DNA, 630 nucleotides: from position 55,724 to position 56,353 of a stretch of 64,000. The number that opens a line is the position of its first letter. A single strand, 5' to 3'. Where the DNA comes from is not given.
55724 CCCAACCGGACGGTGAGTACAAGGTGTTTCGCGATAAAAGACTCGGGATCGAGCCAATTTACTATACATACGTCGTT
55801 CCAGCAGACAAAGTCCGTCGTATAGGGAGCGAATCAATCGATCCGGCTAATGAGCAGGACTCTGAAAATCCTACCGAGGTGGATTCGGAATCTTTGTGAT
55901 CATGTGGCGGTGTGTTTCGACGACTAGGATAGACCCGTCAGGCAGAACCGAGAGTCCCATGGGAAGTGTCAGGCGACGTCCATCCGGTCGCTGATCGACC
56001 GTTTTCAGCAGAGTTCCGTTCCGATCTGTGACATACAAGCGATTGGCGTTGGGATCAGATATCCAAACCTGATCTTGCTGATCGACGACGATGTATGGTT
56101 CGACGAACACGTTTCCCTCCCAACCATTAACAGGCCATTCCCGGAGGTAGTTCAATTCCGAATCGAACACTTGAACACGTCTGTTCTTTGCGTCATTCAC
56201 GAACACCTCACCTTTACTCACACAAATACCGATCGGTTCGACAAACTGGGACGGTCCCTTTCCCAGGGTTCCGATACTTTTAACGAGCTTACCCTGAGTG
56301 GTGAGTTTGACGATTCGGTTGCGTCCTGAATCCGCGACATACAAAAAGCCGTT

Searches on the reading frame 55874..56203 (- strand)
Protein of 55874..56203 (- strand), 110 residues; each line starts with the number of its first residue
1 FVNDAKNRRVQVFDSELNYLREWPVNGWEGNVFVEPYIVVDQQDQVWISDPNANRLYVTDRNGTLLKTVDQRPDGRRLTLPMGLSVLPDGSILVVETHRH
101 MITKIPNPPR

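Call 61: search_protein_families(library=ncbifam, alignment_id=A5, max_evalue=0.01)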
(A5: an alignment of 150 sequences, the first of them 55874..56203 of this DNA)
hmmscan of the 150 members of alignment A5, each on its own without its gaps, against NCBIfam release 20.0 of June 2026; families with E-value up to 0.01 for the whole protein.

A. member 1, window:55874-56203:- (110 aa): 2 families
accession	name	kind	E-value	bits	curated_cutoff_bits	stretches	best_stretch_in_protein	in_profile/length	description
NF035926.1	scyF_NHL_VPEP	equivalog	5.8e-09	35.6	350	1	1-70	214-284/376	scytonemin biosynthesis PEP-CTERM protein ScyF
NF033206.1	ScyE_fam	subfamily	0.00015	21.5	80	0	31-71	137-176/333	ScyD/ScyE family protein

B. families by the number of members that match (of 150 scanned): 649 families (the first 25 are shown)
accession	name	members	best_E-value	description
NF011958.0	PRK15429.1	6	4.1e-31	formate hydrogenlyase transcriptional activator FlhA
TIGR01817.1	nifA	5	3.8e-37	nif-specific transcriptional activator NifA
NF050807.1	TransRegFlbDCaul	5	1.6e-36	sigma-54-dependent transcriptional regulator FlbD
NF008469.0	PRK11361.1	5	2.2e-36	acetoacetate metabolism transcriptional regulator AtoC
NF041552.1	TF_PrdR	5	1.6e-35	sigma-54 dependent transcriptional regulator PrdR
TIGR01818.1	ntrC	5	3.7e-35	nitrogen regulation protein NR(I)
TIGR02915.1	PEP_resp_reg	5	3.5e-34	PEP-CTERM-box response regulator transcription factor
NF041946.1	LuxO_transreg_Vib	5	1.4e-33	quorum-sensing sigma-54 dependent transcriptional regulator LuxO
NF038308.1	RNA_repair_RtcR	5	6.2e-33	RNA repair transcriptional activator RtcR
NF003451.0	PRK05022.1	5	2.6e-32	nitric oxide reductase transcriptional regulator NorR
NF041906.1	V4R_TF_MobR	5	4.5e-32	phenol degradation transcriptional regulator MobR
NF051870.1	NAssimRespRegNtrX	5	6.5e-32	nitrogen assimilation response regulator NtrX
NF007689.0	PRK10365.1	5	1.6e-31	sigma-54-dependent response regulator transcription factor ZraR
NF008176.1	PRK10923.1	5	4e-30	nitrogen regulation protein NR(I)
TIGR02974.1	phageshock_pspF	5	1.3e-29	phage shock protein operon transcriptional activator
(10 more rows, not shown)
